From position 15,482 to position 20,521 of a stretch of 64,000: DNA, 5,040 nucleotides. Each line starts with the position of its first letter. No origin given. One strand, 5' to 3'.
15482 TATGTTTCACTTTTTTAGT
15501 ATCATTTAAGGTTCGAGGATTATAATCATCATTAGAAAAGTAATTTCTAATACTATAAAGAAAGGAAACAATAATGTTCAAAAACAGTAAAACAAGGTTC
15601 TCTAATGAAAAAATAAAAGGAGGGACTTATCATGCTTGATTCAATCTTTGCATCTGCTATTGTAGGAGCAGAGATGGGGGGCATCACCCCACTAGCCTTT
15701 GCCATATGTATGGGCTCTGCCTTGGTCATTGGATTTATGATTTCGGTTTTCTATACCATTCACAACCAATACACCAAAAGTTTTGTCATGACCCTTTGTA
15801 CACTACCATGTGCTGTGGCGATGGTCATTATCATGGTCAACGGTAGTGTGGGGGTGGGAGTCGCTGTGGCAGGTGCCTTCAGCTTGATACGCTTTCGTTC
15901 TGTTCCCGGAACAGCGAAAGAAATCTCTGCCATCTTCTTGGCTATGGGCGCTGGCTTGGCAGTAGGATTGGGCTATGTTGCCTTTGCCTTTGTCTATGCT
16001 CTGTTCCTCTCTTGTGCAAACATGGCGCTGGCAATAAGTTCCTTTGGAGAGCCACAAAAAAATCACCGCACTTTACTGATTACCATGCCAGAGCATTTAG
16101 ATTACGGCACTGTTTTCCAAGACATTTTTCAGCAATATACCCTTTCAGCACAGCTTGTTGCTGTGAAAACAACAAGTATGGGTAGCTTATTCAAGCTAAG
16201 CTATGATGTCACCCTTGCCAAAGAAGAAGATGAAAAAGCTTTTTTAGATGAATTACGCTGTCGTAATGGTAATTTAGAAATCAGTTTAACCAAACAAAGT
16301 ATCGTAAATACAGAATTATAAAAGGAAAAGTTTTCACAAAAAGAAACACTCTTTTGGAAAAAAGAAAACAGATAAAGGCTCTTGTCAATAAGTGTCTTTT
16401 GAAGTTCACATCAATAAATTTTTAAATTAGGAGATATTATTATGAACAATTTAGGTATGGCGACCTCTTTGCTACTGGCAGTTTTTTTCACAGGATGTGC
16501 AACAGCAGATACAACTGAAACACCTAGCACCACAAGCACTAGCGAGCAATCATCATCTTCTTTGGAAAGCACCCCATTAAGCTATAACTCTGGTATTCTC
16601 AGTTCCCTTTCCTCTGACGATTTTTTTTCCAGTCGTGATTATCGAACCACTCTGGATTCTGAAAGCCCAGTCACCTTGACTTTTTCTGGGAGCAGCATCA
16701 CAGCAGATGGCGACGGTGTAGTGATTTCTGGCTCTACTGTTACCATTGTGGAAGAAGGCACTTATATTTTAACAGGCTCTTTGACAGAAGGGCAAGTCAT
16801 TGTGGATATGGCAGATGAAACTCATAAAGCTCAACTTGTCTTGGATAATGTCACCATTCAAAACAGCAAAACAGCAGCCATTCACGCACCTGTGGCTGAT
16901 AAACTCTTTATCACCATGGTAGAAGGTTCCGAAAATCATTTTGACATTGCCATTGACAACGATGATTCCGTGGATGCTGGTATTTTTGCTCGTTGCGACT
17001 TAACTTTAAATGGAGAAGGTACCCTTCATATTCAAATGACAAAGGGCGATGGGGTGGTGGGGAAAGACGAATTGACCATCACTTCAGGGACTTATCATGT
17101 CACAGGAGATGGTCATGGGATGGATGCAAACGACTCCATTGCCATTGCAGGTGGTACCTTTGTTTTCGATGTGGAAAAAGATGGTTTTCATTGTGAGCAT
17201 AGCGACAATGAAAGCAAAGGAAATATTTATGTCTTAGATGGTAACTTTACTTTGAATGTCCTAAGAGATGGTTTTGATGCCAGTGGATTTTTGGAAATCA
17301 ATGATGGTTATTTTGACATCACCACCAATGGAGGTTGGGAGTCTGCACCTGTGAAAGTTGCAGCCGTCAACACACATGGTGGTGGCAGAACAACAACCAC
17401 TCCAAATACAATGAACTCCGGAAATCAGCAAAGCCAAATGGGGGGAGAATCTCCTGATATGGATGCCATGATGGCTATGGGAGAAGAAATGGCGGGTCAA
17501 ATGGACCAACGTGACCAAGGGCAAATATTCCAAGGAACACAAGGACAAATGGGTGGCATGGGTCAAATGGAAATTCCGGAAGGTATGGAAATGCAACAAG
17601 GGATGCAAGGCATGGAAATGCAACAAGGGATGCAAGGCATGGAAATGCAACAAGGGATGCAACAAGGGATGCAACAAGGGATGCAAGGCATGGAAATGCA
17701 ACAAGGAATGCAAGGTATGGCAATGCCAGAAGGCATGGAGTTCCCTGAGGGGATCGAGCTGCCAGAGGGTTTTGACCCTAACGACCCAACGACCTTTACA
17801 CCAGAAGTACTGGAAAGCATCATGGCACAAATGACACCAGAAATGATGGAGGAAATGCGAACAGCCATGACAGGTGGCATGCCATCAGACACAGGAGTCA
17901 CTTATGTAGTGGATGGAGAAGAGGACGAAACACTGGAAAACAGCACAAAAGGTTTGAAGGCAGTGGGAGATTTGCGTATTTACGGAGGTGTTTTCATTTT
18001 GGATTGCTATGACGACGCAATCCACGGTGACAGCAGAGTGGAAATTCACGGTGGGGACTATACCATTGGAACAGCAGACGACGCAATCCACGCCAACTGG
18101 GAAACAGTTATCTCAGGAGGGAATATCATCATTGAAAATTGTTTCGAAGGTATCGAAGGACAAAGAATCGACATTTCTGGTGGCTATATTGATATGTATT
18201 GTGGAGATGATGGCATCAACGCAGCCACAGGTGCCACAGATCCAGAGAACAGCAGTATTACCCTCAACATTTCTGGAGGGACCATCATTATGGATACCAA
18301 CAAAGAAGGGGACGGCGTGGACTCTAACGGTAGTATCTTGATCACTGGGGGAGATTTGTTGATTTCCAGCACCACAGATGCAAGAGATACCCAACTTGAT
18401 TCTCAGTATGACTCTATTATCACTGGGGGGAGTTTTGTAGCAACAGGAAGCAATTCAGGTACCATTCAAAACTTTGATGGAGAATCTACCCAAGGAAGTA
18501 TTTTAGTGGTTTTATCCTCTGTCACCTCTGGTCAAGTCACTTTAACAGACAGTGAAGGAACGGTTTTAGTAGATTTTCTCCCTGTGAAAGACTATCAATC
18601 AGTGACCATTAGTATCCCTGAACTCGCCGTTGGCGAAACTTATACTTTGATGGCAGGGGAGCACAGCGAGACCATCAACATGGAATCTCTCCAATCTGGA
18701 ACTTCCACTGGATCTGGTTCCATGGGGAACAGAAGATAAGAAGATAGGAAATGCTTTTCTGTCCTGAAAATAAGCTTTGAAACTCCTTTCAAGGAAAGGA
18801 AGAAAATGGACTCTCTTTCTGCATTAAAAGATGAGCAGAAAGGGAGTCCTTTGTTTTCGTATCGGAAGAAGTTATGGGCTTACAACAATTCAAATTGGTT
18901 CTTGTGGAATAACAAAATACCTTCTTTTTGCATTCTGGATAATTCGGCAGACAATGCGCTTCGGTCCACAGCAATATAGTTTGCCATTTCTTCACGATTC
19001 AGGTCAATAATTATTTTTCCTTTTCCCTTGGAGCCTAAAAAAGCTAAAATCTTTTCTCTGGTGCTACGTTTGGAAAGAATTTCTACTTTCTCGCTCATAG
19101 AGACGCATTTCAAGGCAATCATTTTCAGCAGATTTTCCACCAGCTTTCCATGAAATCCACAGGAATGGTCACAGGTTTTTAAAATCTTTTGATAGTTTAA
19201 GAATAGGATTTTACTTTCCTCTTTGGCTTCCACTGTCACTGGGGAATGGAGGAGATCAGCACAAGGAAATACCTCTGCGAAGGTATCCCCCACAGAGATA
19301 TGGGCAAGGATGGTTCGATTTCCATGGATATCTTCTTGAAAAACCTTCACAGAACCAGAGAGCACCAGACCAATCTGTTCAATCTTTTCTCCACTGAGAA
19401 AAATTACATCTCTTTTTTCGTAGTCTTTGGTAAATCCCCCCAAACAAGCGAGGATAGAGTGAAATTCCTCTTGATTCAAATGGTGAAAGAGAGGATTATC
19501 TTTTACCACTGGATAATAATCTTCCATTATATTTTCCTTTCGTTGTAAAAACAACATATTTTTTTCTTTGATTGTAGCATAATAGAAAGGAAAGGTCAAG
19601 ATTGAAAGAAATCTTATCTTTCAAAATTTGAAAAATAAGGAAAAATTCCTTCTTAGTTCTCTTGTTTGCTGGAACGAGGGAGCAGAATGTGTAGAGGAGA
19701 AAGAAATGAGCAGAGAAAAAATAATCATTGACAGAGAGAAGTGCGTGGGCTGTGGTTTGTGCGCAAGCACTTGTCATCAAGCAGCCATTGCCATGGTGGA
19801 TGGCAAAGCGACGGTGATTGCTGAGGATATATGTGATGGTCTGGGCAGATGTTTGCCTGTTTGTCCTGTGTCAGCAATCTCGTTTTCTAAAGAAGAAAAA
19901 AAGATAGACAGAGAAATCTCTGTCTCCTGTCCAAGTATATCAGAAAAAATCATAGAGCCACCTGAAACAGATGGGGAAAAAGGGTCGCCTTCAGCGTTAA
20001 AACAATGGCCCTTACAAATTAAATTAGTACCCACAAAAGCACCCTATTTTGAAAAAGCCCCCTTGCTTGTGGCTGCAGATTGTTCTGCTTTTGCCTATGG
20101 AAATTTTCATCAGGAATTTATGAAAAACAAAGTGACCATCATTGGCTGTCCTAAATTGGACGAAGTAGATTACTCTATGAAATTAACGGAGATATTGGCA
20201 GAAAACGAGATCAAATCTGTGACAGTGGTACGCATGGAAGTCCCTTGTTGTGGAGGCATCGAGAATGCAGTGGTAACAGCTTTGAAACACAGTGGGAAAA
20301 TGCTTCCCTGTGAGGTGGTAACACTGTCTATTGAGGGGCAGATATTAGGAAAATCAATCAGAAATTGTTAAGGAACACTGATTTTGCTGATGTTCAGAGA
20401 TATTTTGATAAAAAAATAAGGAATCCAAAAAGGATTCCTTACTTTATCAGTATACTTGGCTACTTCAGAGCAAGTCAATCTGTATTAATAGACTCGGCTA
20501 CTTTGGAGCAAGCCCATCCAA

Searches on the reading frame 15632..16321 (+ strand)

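Call 81: search_protein_families(library=pfam, proteins=[window:15632-16321:+], max_evalue=0.00001)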
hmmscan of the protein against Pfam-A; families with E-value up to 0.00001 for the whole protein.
window:15632-16321:+ (229 aa): 1 family
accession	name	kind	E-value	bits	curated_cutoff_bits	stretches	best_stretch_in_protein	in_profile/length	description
PF16316.10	DUF4956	-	1.8e-12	47.8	30.6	1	32-138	4-113/169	Domain of unknown function (DUF4956)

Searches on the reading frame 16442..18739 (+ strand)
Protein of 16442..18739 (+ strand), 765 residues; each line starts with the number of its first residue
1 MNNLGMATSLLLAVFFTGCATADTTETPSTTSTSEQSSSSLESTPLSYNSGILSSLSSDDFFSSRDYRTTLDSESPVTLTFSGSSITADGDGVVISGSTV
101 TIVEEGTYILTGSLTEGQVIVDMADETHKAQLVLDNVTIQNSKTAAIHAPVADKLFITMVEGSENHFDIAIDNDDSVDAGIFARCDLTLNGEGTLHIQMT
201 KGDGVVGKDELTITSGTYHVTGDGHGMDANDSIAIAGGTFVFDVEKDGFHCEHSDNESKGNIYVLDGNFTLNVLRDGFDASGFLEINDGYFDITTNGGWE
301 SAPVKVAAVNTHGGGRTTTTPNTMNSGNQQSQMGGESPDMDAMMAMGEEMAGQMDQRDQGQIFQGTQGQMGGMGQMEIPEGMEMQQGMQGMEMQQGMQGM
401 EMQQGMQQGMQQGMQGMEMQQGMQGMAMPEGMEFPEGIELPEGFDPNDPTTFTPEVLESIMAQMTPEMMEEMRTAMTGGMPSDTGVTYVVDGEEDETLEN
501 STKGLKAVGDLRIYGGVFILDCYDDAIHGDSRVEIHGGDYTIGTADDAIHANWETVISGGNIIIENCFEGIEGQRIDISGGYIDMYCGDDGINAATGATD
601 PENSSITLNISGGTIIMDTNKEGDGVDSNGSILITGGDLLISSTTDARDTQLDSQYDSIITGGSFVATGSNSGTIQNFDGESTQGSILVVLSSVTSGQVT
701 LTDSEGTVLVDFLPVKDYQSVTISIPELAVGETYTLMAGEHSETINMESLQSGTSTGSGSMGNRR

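Call 58: search_protein_families(library=pfam, proteins=[window:16442-18739:+], max_evalue=0.00001)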
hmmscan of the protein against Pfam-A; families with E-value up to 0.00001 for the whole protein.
window:16442-18739:+ (765 aa): 1 family
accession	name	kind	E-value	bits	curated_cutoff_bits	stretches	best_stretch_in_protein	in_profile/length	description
PF14262.12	Cthe_2159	-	3e-71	240.2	25.8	2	96-317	1-206/262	Carbohydrate-binding domain-containing protein Cthe_2159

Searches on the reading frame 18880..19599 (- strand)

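Call 81: search_protein_families(library=pfam, proteins=[window:18880-19599:-], max_evalue=0.00001)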
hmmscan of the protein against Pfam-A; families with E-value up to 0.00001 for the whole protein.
window:18880-19599:- (239 aa): 2 families
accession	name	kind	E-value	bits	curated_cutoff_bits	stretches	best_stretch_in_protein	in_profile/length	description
PF00027.35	cNMP_binding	-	7.2e-14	52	27.5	1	58-144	2-87/89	Cyclic nucleotide-binding domain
PF13545.12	HTH_Crp_2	-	1.1e-06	29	27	1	189-230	11-53/70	Crp-like helix-turn-helix domain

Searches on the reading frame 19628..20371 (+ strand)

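Call 81: search_protein_families(library=pfam, proteins=[window:19628-20371:+], max_evalue=0.00001)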
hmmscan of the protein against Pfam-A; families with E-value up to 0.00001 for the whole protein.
window:19628-20371:+ (247 aa): 7 families
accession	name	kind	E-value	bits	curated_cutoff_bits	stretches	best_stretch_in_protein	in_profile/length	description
PF00037.32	Fer4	-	1.9e-10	40.6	21.1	0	32-49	1-18/24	4Fe-4S binding domain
PF12838.12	Fer4_7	-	7.9e-10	39.5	27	1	38-83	1-52/52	4Fe-4S dicluster domain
PF14697.11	Fer4_21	-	3.3e-09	37.2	35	1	33-84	2-57/59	4Fe-4S dicluster domain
PF25160.1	LdpA_Fe-S-bd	-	1.1e-08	35.1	27.6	0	61-85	20-44/49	LdpA Fe-S cluster-binding domain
PF12837.12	Fer4_6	-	5.3e-08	32.9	25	0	32-53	2-23/24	4Fe-4S binding domain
PF13237.11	Fer4_10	-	1.7e-06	28.3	25.5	1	31-80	1-53/53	4Fe-4S dicluster domain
PF12797.12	Fer4_2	-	2e-06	27.8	24.5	0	31-50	2-21/22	4Fe-4S binding domain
